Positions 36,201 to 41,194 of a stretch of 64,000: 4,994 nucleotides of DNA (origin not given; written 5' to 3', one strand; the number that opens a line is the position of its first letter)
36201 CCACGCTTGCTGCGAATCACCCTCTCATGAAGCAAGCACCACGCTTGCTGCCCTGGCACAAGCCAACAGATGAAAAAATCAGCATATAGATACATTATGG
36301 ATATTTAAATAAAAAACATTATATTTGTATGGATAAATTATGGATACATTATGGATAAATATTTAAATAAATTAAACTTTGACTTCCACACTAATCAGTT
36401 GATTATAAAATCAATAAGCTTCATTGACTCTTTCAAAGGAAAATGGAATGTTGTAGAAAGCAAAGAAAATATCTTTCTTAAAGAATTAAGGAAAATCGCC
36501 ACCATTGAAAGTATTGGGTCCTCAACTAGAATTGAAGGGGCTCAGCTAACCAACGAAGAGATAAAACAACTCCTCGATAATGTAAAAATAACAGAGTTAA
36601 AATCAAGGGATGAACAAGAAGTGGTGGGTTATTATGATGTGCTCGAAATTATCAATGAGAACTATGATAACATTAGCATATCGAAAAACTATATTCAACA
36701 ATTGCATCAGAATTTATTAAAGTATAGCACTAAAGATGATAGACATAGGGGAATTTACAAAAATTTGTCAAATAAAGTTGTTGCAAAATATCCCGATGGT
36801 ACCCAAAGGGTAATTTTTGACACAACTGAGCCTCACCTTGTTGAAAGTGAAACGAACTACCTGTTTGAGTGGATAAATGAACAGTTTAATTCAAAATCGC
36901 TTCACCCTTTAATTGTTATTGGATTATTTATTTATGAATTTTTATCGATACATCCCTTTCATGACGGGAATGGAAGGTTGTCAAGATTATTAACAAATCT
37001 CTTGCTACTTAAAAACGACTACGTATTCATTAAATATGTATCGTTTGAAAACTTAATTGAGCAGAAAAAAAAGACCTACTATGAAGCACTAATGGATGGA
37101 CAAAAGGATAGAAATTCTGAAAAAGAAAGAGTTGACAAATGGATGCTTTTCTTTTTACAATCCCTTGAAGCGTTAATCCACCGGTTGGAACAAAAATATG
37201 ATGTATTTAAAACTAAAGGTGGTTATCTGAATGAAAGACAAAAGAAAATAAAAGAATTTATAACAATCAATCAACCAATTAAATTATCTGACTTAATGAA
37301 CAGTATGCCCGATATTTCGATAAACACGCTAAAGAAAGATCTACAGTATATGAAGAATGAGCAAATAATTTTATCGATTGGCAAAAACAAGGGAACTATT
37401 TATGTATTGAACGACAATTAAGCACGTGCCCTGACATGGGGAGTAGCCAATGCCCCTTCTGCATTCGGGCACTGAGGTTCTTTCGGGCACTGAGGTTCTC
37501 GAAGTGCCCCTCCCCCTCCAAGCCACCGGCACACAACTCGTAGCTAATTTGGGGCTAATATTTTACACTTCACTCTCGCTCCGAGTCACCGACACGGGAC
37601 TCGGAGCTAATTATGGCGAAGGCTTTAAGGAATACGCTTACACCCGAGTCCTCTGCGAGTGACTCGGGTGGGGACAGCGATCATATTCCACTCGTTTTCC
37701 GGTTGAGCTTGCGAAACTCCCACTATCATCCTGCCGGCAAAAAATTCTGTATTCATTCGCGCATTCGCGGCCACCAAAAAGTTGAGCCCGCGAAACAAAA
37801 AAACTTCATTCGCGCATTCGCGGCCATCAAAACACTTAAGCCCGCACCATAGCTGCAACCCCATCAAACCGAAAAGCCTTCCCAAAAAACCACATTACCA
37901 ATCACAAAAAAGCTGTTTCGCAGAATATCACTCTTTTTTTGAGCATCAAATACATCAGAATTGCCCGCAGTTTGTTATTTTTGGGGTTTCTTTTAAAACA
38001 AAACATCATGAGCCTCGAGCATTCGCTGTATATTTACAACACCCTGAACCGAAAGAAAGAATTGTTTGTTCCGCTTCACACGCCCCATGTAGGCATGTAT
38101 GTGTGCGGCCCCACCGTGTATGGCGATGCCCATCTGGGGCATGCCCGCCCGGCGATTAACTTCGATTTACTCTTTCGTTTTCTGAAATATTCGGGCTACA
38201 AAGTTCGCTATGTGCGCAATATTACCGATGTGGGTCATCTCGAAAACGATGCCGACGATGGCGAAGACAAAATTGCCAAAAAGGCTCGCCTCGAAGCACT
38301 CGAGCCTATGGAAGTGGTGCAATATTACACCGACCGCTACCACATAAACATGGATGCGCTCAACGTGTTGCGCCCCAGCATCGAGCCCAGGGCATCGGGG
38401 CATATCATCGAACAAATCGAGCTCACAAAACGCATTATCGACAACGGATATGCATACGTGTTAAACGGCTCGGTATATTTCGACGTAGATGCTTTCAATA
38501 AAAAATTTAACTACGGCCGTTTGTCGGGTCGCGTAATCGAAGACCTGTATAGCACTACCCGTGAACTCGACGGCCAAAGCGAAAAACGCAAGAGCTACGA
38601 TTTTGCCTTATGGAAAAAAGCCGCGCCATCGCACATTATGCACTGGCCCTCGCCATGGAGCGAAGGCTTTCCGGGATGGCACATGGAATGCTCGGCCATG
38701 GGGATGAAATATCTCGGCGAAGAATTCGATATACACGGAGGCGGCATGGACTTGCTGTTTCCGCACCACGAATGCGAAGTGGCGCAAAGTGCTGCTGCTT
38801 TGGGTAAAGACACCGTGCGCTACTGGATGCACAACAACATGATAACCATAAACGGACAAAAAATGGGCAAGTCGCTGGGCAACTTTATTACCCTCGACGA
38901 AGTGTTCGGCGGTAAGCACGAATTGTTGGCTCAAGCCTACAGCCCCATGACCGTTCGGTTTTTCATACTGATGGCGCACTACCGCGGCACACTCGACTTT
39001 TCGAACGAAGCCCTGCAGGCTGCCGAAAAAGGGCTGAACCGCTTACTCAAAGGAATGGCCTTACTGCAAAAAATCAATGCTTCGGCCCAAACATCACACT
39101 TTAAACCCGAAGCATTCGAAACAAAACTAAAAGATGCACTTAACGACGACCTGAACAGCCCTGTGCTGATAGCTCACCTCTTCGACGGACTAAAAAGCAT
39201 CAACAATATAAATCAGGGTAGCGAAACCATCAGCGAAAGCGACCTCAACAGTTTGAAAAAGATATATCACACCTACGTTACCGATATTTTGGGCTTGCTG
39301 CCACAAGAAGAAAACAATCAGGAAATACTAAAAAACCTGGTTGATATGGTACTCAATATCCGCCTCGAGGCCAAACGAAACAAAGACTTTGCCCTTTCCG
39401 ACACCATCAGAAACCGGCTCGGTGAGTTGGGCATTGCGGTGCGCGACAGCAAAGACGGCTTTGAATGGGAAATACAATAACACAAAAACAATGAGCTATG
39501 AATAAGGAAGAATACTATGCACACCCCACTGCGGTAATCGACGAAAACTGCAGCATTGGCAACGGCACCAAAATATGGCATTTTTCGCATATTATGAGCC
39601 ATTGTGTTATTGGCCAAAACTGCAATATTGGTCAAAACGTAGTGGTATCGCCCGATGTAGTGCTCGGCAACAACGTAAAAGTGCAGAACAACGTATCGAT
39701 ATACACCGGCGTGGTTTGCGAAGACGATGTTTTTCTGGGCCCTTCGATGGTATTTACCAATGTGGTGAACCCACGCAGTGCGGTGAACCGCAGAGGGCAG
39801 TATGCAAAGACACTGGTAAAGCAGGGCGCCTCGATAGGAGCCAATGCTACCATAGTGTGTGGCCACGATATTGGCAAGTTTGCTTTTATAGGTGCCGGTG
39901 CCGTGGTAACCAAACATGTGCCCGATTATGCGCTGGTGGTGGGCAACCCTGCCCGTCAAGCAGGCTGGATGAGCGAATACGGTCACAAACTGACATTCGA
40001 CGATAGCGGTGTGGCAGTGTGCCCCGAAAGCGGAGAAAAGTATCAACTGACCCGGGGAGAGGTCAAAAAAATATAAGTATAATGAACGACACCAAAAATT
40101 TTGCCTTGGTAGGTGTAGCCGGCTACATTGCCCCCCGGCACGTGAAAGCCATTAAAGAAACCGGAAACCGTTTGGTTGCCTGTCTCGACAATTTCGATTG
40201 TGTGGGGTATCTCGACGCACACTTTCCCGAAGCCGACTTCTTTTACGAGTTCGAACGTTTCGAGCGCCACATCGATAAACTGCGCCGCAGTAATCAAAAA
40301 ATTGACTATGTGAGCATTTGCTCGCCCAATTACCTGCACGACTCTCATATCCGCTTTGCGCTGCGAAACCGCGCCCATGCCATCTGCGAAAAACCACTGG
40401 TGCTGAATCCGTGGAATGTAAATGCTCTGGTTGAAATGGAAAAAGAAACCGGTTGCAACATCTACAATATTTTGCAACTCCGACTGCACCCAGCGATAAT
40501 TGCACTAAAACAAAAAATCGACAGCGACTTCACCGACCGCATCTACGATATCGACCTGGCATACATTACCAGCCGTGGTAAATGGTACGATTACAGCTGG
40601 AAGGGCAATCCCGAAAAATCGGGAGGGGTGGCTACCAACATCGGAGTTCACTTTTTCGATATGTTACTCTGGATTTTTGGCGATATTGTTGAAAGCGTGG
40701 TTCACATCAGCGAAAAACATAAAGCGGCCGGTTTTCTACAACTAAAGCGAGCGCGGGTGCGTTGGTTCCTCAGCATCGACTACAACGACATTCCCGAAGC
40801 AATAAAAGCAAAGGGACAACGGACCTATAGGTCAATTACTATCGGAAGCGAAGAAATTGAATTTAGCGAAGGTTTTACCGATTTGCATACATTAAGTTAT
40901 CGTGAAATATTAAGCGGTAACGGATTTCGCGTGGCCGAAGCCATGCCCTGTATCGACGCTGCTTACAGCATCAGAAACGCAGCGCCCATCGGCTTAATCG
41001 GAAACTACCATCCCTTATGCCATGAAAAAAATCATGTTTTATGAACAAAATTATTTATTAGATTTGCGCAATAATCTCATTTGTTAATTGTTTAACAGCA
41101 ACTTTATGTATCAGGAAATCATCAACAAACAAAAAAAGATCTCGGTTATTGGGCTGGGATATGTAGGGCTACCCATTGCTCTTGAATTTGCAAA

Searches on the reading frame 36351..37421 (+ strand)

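Call 63: search_protein_families(library=pfam, proteins=[window:36351-37421:+], max_evalue=0.00001)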
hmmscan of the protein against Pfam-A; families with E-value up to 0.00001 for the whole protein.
window:36351-37421:+ (356 aa): 1 family
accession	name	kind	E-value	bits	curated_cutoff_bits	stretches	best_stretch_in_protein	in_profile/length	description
PF02661.23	Fic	-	7.4e-16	59.2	24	1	110-219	2-93/93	Fic/DOC family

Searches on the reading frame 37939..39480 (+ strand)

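Call 66: search_protein_families(library=pfam, proteins=[window:37939-39480:+], max_evalue=0.00001)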
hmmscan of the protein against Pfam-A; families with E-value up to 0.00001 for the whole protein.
window:37939-39480:+ (513 aa): 4 families
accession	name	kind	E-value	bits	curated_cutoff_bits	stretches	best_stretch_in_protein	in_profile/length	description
PF01406.26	tRNA-synt_1e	-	3.7e-107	358.6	27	1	43-363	2-300/301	tRNA synthetases class I (C) catalytic domain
PF09190.17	DALR_2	-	2.6e-07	31.5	22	1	398-454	3-56/57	DALR domain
PF09334.17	tRNA-synt_1g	-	5.9e-07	29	20.1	0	60-143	10-83/391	tRNA synthetases class I (M)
PF23493.1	CysS_C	-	9.3e-06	26.1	23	0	468-510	8-50/51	Cysteinyl-tRNA ligase anticodon binding domain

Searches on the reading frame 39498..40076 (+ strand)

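Call 66: search_protein_families(library=pfam, proteins=[window:39498-40076:+], max_evalue=0.00001)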
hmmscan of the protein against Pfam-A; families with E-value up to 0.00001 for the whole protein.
window:39498-40076:+ (192 aa): 3 families
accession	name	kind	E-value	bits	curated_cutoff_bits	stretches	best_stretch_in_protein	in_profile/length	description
PF00132.30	Hexapep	-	5.6e-19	67.4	27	1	17-51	1-35/36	Bacterial transferase hexapeptide (six repeats)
PF25084.1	LbH_EIF2B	-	3.3e-12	46.8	54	1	8-76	12-78/105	EIF2B subunit epsilon LbH domain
PF14602.12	Hexapep_2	-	2.6e-09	37.1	27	1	37-69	3-33/34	Hexapeptide repeat of succinyl-transferase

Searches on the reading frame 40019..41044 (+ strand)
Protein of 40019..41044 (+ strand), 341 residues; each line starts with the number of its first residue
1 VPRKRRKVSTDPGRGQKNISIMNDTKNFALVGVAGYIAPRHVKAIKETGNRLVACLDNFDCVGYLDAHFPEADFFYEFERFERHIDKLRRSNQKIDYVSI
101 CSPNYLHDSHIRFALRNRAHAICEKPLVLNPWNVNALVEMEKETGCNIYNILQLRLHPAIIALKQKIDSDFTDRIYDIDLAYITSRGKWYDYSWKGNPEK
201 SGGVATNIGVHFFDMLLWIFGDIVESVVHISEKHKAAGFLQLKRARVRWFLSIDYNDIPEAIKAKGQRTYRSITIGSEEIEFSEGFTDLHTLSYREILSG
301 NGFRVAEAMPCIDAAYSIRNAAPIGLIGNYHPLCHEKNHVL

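Call 66: search_protein_families(library=pfam, proteins=[window:40019-41044:+], max_evalue=0.00001)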
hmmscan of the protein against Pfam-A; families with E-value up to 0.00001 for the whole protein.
window:40019-41044:+ (341 aa): 3 families
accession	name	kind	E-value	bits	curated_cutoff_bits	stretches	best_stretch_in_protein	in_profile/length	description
PF01408.29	GFO_IDH_MocA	-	6.5e-19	69.2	24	1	27-147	2-115/120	Oxidoreductase family, NAD-binding Rossmann fold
PF02894.22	GFO_IDH_MocA_C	-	1.5e-16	61.3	22.9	1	167-237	4-86/218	Oxidoreductase family, C-terminal alpha/beta domain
PF22725.1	GFO_IDH_MocA_C3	-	7.3e-10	39.4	27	1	162-231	3-73/124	GFO/IDH/MocA C-terminal domain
